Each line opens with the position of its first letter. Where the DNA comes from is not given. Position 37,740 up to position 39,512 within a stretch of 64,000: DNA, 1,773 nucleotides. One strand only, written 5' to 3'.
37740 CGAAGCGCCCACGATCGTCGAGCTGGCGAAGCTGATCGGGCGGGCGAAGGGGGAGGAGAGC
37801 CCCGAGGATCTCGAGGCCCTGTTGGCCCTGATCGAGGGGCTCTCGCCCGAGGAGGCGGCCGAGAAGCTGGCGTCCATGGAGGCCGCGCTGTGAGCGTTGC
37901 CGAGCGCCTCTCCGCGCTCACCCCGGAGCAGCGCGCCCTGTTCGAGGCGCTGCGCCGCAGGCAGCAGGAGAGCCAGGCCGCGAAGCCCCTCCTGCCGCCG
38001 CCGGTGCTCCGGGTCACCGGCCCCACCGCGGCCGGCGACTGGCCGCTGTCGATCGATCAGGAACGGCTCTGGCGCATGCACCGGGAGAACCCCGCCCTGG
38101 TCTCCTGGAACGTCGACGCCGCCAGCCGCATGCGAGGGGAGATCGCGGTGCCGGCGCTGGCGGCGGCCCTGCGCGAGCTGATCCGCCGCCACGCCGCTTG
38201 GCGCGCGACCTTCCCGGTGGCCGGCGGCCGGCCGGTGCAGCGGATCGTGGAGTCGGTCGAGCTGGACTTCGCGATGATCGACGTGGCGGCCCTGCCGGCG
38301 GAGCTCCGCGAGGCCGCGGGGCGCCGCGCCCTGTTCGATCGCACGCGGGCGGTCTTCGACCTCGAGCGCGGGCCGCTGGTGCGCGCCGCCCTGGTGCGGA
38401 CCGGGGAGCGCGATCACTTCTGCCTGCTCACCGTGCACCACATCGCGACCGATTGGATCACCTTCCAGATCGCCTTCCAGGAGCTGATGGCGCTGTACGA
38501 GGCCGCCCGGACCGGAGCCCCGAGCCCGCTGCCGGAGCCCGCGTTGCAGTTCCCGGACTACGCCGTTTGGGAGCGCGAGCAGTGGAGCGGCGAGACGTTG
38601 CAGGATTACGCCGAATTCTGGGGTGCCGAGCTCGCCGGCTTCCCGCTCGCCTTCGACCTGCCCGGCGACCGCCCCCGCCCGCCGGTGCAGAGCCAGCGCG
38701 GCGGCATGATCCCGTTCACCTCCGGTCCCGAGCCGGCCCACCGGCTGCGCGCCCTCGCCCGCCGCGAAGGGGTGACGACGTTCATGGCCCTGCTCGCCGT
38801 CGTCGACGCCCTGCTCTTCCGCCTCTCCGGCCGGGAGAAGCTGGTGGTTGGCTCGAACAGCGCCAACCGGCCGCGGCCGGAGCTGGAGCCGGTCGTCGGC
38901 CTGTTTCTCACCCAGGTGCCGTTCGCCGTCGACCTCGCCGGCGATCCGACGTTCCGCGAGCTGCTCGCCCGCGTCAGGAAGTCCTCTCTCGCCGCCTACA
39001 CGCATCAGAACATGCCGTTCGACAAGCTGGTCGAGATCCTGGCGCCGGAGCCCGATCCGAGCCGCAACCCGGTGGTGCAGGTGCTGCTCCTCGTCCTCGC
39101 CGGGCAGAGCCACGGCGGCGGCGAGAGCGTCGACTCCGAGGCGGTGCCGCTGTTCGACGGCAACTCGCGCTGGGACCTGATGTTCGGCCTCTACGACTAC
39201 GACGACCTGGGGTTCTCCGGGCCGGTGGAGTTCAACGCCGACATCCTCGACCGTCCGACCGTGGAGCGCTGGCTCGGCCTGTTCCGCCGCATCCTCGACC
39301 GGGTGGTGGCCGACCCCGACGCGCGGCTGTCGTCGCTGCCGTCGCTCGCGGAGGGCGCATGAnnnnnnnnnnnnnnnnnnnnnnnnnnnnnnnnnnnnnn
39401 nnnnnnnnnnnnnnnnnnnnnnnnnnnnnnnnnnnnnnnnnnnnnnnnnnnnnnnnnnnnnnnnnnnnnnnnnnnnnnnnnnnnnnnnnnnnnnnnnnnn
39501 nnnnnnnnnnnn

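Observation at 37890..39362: Free-standing C-domain protein wedged between the PKS and the next NRPS gene, one of three paralogous docking-plus-C units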

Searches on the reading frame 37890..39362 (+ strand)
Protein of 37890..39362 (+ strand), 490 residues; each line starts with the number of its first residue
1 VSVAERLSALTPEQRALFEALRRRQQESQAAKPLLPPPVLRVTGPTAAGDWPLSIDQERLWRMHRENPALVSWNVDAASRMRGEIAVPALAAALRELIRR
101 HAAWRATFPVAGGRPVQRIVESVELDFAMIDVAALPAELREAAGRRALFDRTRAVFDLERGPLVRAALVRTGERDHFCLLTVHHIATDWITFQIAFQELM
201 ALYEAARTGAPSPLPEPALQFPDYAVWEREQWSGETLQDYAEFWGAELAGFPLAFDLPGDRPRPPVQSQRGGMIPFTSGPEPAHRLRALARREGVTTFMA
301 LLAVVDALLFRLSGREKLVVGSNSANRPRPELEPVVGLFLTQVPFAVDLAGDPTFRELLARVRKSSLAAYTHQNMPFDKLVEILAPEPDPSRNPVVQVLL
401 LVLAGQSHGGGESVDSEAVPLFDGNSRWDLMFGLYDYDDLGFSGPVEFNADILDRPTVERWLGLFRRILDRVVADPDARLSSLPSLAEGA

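Call 10: search_protein_families(library=pfam, proteins=[window:37890-39359:+])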
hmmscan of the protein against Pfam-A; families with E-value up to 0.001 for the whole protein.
window:37890-39359:+ (490 aa): 1 family
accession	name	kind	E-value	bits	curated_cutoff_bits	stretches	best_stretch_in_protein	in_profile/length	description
PF00668.25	Condensation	-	5.2e-78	263.2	30.6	1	49-485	3-446/456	Condensation domain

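Call 11: find_encoding_contigs(protein=window:37890-39362:+, flank=10000)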
Protein window:37890-39362:+ (490 aa): no gene with exactly this product is on record in the collection.

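Call 13: find_homologous_proteins(query=window:37890-39359:+)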
Query window:37890-39359:+ (490 aa): 655 proteins with E <= 0.001 among 8000 candidates; the best 120 are listed.
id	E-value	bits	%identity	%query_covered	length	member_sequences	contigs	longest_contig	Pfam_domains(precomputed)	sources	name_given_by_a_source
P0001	0.0e+0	1031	95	99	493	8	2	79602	PF00668.26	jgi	-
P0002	0.0e+0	1017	94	98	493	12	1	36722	PF00668.26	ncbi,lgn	ncbi:MAG: condensation domain-containing protein [Thermoanaerobaculia bacterium]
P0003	2.4e-279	945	86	100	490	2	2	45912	PF00668.26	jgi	jgi:hypothetical protein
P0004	5.5e-278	941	86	99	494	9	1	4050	PF00668.26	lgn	-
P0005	1.8e-277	939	87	100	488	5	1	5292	PF00668.26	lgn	-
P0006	8.4e-264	894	82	100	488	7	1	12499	PF00668.26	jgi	jgi:hypothetical protein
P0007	9.0e-263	890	81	100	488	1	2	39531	PF00668.26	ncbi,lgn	-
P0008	1.4e-262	890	82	100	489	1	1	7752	PF00668.26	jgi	jgi:hypothetical protein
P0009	7.2e-261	884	83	100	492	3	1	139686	PF00668.26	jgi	jgi:hypothetical protein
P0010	2.9e-260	882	81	100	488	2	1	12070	PF00668.26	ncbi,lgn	-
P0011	4.0e-260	882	80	100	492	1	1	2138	PF00668.26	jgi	jgi:hypothetical protein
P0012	4.8e-259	878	80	100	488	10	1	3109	PF00668.26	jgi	jgi:hypothetical protein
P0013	1.0e-258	877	80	100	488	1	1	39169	PF00668.26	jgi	jgi:Condensation domain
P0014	3.3e-258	875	81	100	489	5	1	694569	PF00668.26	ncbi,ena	-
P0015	6.5e-258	874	80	100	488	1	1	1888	PF00668.26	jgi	-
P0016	2.5e-256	869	79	100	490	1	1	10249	PF00668.26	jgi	jgi:Condensation domain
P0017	1.6e-253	860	78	99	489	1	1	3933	PF00668.26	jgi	jgi:hypothetical protein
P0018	2.0e-253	860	80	100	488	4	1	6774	PF00668.26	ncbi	-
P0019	4.4e-253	858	79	99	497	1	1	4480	PF00668.26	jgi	jgi:hypothetical protein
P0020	3.2e-251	852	77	99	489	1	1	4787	PF00668.26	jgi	jgi:hypothetical protein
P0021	3.1e-250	849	78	100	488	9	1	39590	PF00668.26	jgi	jgi:hypothetical protein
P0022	7.0e-247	838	78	100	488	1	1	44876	PF00668.26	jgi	jgi:hypothetical protein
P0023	1.5e-242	824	76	100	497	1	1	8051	PF00668.26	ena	-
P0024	1.6e-241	820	76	100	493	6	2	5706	PF00668.26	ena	-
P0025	2.1e-240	817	89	84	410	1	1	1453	PF00668.26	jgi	jgi:hypothetical protein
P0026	8.6e-240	815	76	100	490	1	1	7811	PF00668.26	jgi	jgi:condensation domain-containing protein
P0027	1.2e-238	811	75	100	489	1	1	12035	PF00668.26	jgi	jgi:Condensation domain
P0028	3.2e-238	809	74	100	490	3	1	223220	PF00668.26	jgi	jgi:hypothetical protein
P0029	2.4e-237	807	76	100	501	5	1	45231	PF00668.26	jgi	jgi:hypothetical protein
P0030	3.0e-237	806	74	99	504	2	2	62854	PF00668.26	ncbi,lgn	-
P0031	3.3e-237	806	75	99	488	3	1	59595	PF00668.26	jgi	jgi:hypothetical protein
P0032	1.4e-234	797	74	100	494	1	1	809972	PF00668.26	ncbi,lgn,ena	-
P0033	3.2e-234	796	72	99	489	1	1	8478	PF00668.26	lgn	-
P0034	4.7e-232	789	73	99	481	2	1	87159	PF00668.26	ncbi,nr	ncbi:MAG TPA: condensation domain-containing protein [Thermoanaerobaculia bacterium]|nr:condensation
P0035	2.4e-226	770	72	100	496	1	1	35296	PF00668.26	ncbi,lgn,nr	ncbi:MAG TPA: condensation domain-containing protein [Thermoanaerobaculia bacterium]|nr:condensation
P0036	1.4e-225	768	73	99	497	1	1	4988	PF00668.26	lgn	-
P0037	4.1e-225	766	72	99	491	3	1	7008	PF00668.26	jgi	jgi:hypothetical protein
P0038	4.2e-222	756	70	100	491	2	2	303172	PF00668.26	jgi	jgi:hypothetical protein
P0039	5.5e-222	756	71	99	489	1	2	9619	PF00668.26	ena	-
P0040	7.5e-220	749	70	99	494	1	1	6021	PF00668.26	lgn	-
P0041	1.6e-217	741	70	100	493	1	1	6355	PF00668.26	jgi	jgi:hypothetical protein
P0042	2.8e-217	740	70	100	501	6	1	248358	PF00668.26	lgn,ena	-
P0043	3.1e-216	737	70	99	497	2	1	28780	PF00668.26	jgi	jgi:hypothetical protein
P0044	4.2e-216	736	69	100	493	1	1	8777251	PF00668.26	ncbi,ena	-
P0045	1.2e-215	735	70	98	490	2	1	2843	PF00668.26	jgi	jgi:hypothetical protein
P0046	7.8e-211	719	67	100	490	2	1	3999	PF00668.26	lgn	-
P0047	7.9e-211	719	67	99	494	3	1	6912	PF00668.26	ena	-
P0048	1.7e-206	705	65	100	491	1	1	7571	PF00668.26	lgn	-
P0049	4.6e-206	703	66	99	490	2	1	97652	PF00668.26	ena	-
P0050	2.1e-205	701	65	100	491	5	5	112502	PF00668.26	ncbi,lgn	-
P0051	2.8e-205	701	64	99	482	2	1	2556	PF00668.26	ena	-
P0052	4.9e-205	700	64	100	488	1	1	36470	PF00668.26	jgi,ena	jgi:hypothetical protein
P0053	5.3e-205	700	65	100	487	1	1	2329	PF00668.26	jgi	jgi:hypothetical protein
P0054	6.7e-204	696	65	100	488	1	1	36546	PF00668.26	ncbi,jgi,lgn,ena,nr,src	ncbi:MAG TPA: condensation domain-containing protein [Thermoanaerobaculia bacterium]|nr:condensation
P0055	8.0e-204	696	65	100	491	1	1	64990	PF00668.26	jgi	jgi:hypothetical protein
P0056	2.3e-203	695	65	99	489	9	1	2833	PF00668.26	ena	-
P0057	3.8e-203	694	64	99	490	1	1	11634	PF00668.26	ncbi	-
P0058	5.5e-203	693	64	99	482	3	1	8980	PF00668.26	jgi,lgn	jgi:hypothetical protein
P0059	1.3e-202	692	64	100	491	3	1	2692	PF00668.26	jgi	jgi:hypothetical protein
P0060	1.6e-202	692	65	100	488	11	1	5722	PF00668.26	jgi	-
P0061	3.3e-202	691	64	100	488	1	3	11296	PF00668.26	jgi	jgi:condensation domain-containing protein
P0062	4.5e-202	690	65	99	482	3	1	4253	PF00668.26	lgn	-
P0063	5.3e-202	690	64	100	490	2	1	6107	PF00668.26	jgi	jgi:hypothetical protein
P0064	6.0e-202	690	64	99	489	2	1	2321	PF00668.26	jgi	-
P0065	1.7e-201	688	64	99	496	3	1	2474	PF00668.26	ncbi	-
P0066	2.7e-201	688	65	99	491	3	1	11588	PF00668.26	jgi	-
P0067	3.5e-201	687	63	99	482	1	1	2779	PF00668.26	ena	-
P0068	1.3e-200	685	64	99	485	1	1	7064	PF00668.26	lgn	-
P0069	1.4e-200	685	63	99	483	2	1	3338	PF00668.26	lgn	-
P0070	2.1e-200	685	64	99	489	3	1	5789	PF00668.26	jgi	-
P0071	8.4e-200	683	63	99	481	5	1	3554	PF00668.26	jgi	jgi:hypothetical protein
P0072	8.7e-200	683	63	100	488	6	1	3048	PF00668.26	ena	-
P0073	1.2e-199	682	62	100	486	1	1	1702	PF00668.26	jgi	jgi:condensation domain-containing protein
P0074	1.3e-199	682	64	100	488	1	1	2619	PF00668.26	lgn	-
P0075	3.0e-199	681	64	100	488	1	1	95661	PF00668.26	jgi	jgi:condensation domain-containing protein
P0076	1.8e-198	678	63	100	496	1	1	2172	PF00668.26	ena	-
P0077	3.1e-198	678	63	100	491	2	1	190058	PF00668.26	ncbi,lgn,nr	ncbi:MAG TPA: condensation domain-containing protein [Thermoanaerobaculia bacterium]|nr:condensation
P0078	5.7e-198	677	64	99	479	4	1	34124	PF00668.26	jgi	jgi:hypothetical protein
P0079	1.1e-197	676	62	99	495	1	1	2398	PF00668.26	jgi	jgi:hypothetical protein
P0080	1.1e-197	676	63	99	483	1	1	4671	PF00668.26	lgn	-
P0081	1.3e-197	675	62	100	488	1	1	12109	PF00668.26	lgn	-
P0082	3.9e-197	674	64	99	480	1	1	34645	PF00668.26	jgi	jgi:hypothetical protein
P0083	4.1e-197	674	64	99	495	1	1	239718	PF00668.26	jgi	jgi:hypothetical protein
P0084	5.9e-197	673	64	100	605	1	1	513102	PF00668.26,PF00501.35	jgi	jgi:hypothetical protein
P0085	1.1e-196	672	63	99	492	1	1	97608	PF00668.26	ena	-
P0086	1.2e-196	672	63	100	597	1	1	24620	PF00668.26,PF00501.35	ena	-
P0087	1.2e-196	672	63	99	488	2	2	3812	PF00668.26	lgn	-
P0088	5.8e-196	670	63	100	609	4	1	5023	PF00668.26,PF00501.35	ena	-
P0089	9.8e-196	669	64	98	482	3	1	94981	PF00668.26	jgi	jgi:hypothetical protein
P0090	1.2e-195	669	62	100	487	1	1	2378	PF00668.26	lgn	-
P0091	1.4e-195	669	62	99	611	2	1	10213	PF00668.26,PF00501.35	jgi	jgi:hypothetical protein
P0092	1.9e-195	668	64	99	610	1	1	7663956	PF00668.26,PF00501.35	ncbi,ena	-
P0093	2.7e-195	668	64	100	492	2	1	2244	PF00668.26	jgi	jgi:hypothetical protein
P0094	2.9e-195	668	63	99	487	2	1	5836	PF00668.26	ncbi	-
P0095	2.7e-194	665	63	100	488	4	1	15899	PF00668.26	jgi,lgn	jgi:hypothetical protein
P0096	3.2e-194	664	82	73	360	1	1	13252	PF00668.26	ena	-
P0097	6.0e-194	663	62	99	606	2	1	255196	PF00668.26,PF00501.35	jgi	jgi:hypothetical protein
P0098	9.4e-194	663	61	100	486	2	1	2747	PF00668.26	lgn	-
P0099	1.2e-193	662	61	99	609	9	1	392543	PF00668.26,PF00501.35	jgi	jgi:hypothetical protein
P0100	1.8e-193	662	60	100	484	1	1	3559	PF00668.26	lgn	-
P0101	3.3e-193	661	62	100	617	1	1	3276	PF00668.26,PF00501.35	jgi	jgi:hypothetical protein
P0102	1.6e-192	659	61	99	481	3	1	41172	PF00668.26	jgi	jgi:hypothetical protein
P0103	4.8e-192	657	61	100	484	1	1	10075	PF00668.26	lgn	-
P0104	6.1e-192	657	62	99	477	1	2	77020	PF00668.26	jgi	jgi:hypothetical protein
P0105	7.8e-192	656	62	100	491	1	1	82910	PF00668.26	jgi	jgi:hypothetical protein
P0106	1.0e-191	656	60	99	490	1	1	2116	PF00668.26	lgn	-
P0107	3.0e-191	655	62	99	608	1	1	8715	PF00668.26,PF00501.35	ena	-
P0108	9.9e-191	653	62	100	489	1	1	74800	PF00668.26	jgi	jgi:hypothetical protein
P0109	2.2e-190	652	62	100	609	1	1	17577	PF00668.26,PF00501.35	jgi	jgi:hypothetical protein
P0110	3.1e-190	651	63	99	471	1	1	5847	PF00668.26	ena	-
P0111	3.3e-190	651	61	99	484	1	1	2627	PF00668.26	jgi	jgi:hypothetical protein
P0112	6.1e-190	650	60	100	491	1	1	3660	PF00668.26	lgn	-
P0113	1.2e-189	649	61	99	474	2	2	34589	PF00668.26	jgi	-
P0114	2.2e-189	648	61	99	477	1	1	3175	PF00668.26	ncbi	ncbi:MAG TPA: condensation domain-containing protein [Thermoanaerobaculia bacterium]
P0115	1.2e-188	646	63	99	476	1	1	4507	PF00668.26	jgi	jgi:hypothetical protein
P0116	1.4e-188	646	61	98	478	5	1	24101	PF00668.26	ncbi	ncbi:MAG: condensation domain-containing protein [Thermoanaerobaculia bacterium]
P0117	1.7e-188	645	61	99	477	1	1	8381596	PF00668.26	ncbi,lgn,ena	-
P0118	1.8e-188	645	60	100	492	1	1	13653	PF00668.26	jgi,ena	-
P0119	1.5e-187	642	60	99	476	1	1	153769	PF00668.26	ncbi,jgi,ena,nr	ncbi:MAG TPA: condensation domain-containing protein [Thermoanaerobaculia bacterium]|nr:condensation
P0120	1.5e-187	642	61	99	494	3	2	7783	PF00668.26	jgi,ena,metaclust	metaclust:\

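Call 15: find_encoding_contigs(protein=P0001, flank=10000, max_places=2)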
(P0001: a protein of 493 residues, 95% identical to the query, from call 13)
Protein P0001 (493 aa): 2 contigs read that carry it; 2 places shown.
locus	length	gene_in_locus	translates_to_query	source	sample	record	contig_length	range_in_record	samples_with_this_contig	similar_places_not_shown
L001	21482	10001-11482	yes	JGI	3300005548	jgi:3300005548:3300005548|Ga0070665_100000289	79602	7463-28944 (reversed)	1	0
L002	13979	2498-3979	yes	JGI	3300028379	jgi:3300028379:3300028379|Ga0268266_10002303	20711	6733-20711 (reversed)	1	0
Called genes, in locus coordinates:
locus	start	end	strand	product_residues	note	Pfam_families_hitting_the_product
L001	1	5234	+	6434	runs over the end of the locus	PF00561:Abhydrolase_1, PF00501:AMP-binding, PF23024:AMP-dom_DIP2-like, PF00550:PP-binding, PF00668:Condensation, PF00501:AMP-binding, PF00550:PP-binding, PF00668:Condensation, +17 more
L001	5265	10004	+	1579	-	PF00109:ketoacyl-synt, PF02801:Ketoacyl-synt_C, PF16197:KAsynt_C_assoc, PF22336:RhiE-like_linker, PF22621:CurL-like_PKS_C, PF00698:Acyl_transf_1, PF21394:Beta-ketacyl_N, PF08659:KR, +1 more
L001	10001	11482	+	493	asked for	PF00668:Condensation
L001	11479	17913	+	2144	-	PF00668:Condensation, PF00501:AMP-binding, PF13193:AMP-binding_C, PF00550:PP-binding, PF00668:Condensation, PF00501:AMP-binding, PF13193:AMP-binding_C, PF00550:PP-binding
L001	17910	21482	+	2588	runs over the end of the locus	PF00668:Condensation, PF00501:AMP-binding, PF13193:AMP-binding_C, PF00550:PP-binding, PF00668:Condensation, PF00501:AMP-binding, PF13193:AMP-binding_C, PF08242:Methyltransf_12, +4 more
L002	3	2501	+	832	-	?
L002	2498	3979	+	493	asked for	PF00668:Condensation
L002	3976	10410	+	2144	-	PF00668:Condensation, PF00501:AMP-binding, PF13193:AMP-binding_C, PF00550:PP-binding, PF00668:Condensation, PF00501:AMP-binding, PF13193:AMP-binding_C, PF00550:PP-binding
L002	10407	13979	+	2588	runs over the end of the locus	PF00668:Condensation, PF00501:AMP-binding, PF13193:AMP-binding_C, PF00550:PP-binding, PF00668:Condensation, PF00501:AMP-binding, PF13193:AMP-binding_C, PF08242:Methyltransf_12, +4 more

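Call 16: find_encoding_contigs(protein=P0044, flank=10000, max_places=2)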
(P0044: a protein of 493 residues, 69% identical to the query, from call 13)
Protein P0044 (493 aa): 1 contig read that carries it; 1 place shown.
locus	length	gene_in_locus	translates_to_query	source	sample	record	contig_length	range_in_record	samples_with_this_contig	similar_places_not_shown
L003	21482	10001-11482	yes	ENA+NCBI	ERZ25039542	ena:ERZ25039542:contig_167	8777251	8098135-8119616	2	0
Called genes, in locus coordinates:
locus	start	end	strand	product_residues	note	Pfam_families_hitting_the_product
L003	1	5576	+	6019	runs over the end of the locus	PF00501:AMP-binding, PF23024:AMP-dom_DIP2-like, PF00550:PP-binding, PF00668:Condensation, PF00501:AMP-binding, PF00550:PP-binding, PF00668:Condensation, PF00501:AMP-binding, +15 more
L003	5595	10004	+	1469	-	PF00109:ketoacyl-synt, PF02801:Ketoacyl-synt_C, PF16197:KAsynt_C_assoc, PF22336:RhiE-like_linker, PF22621:CurL-like_PKS_C, PF00698:Acyl_transf_1, PF08659:KR, PF00550:PP-binding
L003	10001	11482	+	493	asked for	PF00668:Condensation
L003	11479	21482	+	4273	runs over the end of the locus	PF00668:Condensation, PF00501:AMP-binding, PF13193:AMP-binding_C, PF00550:PP-binding, PF00668:Condensation, PF00501:AMP-binding, PF13193:AMP-binding_C, PF00550:PP-binding, +8 more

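Call 27: find_related_loci(query=A1, collection=genome_contigs, flank=10000)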
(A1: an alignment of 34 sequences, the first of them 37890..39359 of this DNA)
Query A1 (490 aa) in genome_contigs; peptide patterns used: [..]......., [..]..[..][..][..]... (x = any residue, [..] = any of these).
230 stretches matched a pattern; 211 encode a relative of the query (tblastn E <= 1e-3); the best 80 are kept; 74 distinct loci.
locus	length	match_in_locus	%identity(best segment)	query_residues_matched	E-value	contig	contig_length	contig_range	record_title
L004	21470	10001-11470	95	1-490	0e+0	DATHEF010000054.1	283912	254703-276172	MAG TPA_asm: Thermoanaerobaculia bacterium isolate SMAG_U12414 k141_636140, whole genome shotgun sequence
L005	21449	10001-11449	94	1-483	0e+0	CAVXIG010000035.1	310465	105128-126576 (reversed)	MAG: uncultured Acidobacteriota bacterium isolate MFD02581.bin.2.147 genome assembly, contig: contig_4634, whole genome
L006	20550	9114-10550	94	1-479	0e+0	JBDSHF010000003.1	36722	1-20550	MAG: Thermoanaerobaculia bacterium isolate cluster1_bin.27 k127_12580041, whole genome shotgun sequence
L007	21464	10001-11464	86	1-487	0e+0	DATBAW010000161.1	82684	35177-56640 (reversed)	MAG TPA_asm: Thermoanaerobaculia bacterium isolate SMAG_U5742 k141_3843600, whole genome shotgun sequence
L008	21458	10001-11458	81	1-488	0e+0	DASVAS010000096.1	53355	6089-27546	MAG TPA_asm: Thermoanaerobaculia bacterium isolate SMAG_U1959 k141_1788527, whole genome shotgun sequence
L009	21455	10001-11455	83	1-486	0e+0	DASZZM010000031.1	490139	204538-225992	MAG TPA_asm: Thermoanaerobaculia bacterium isolate SMAG_U6236 k141_122350, whole genome shotgun sequence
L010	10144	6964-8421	78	1-488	0e+0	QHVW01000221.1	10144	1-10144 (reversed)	MAG: Acidobacteria bacterium isolate gp7 AA5 14_0903_05_20cm_scaffold_1603_curated, whole genome shotgun sequence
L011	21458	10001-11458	82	1-488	0e+0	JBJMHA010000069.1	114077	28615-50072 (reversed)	MAG: Thermoanaerobaculia bacterium isolate H1_16_all_fractions_metab_conc_6_69_19 k255_3586262, whole genome shotgun seq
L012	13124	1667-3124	79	1-488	0e+0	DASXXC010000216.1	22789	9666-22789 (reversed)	MAG TPA_asm: Thermoanaerobaculia bacterium isolate SMAG_U4788 k141_433970, whole genome shotgun sequence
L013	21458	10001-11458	78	1-488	0e+0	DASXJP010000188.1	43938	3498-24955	MAG TPA_asm: Thermoanaerobaculia bacterium isolate SMAG_U5251 k141_377792, whole genome shotgun sequence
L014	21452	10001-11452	74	3-490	0e+0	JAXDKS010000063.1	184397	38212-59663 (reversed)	MAG: Acidobacteriota bacterium isolate BP_60 scaffold_953845, whole genome shotgun sequence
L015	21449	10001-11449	72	1-487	0e+0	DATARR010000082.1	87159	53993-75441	MAG TPA_asm: Thermoanaerobaculia bacterium isolate SMAG_U5499 k141_3240448, whole genome shotgun sequence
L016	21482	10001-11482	73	1-490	0e+0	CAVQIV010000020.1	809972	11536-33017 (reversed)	MAG: Thermoanaerobaculaceae bacterium isolate MFD10043.bin.2.76 genome assembly, contig: contig_6541, whole genome shotg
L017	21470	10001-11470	74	2-484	0e+0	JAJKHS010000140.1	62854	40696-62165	MAG: Thermoanaerobaculum sp. isolate b48_HoplandSoilSeptJan k101_7396222, whole genome shotgun sequence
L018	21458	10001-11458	72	3-490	0e+0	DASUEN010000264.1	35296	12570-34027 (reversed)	MAG TPA_asm: Thermoanaerobaculia bacterium isolate SMAG_U1354 k141_759575, whole genome shotgun sequence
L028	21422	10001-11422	60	1-485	0e+0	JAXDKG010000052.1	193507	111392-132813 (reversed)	MAG: Acidobacteriota bacterium isolate BP_59 scaffold_3954983, whole genome shotgun sequence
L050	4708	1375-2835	51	3-490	2e-142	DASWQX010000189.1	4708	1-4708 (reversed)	MAG TPA_asm: Thermoanaerobaculia bacterium isolate SMAG_U3506 k141_2072372, whole genome shotgun sequence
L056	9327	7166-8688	61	1-490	0e+0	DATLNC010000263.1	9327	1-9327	MAG TPA_asm: Thermoanaerobaculia bacterium isolate SMAG_U13790 k141_582297, whole genome shotgun sequence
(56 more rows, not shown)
